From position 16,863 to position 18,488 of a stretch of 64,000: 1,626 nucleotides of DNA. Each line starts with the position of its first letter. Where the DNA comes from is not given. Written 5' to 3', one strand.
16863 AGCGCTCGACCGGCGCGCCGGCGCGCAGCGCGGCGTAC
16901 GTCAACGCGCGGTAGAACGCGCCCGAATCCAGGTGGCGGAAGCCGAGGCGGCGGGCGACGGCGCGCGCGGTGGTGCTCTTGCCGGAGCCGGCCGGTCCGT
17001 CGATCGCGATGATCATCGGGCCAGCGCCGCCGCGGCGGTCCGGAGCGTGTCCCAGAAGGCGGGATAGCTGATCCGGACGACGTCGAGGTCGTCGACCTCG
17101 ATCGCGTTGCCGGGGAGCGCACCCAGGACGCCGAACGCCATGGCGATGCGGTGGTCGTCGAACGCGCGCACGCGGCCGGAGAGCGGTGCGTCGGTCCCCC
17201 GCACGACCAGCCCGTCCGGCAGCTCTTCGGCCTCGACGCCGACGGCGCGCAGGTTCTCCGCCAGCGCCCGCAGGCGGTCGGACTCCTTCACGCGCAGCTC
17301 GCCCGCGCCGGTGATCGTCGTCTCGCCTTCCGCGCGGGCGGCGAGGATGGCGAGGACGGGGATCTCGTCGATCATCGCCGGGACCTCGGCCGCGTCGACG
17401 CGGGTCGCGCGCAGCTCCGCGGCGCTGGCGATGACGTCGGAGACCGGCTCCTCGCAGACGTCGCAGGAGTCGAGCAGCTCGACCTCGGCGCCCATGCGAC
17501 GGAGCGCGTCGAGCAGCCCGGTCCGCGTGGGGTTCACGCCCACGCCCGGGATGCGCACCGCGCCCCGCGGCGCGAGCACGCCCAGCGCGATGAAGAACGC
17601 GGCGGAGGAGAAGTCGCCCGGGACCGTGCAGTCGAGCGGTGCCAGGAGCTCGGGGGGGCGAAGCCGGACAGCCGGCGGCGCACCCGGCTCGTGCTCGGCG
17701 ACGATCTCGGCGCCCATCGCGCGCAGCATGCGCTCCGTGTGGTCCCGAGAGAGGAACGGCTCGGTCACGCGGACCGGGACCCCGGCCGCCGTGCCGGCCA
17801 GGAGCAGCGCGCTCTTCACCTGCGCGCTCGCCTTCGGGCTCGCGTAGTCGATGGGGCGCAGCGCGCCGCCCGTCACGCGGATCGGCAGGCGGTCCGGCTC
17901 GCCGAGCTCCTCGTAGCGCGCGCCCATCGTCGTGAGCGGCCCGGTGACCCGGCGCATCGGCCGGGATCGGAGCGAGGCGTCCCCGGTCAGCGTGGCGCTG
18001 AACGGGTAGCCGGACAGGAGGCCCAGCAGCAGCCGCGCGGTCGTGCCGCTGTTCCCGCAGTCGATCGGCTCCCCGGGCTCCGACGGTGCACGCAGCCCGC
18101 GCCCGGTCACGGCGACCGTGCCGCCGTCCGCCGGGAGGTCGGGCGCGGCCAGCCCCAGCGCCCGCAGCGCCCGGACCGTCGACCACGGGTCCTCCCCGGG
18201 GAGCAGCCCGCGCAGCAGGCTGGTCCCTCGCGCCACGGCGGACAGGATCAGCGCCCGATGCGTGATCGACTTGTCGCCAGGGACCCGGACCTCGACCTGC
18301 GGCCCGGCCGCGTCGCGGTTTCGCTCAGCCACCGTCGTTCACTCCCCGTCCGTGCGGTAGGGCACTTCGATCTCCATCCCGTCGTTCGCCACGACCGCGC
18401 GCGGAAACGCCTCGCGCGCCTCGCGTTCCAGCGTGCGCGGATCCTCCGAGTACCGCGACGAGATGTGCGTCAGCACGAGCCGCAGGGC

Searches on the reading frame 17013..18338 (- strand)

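Call 79: search_protein_families(library=pfam, proteins=[window:17013-18338:-], max_evalue=0.00001)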
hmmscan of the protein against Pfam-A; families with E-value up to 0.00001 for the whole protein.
window:17013-18338:- (441 aa): 1 family
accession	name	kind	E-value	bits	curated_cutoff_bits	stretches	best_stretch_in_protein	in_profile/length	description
PF00275.25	EPSP_synthase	-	7.4e-104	348.2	22.8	1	16-432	10-417/417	EPSP synthase (3-phosphoshikimate 1-carboxyvinyltransferase)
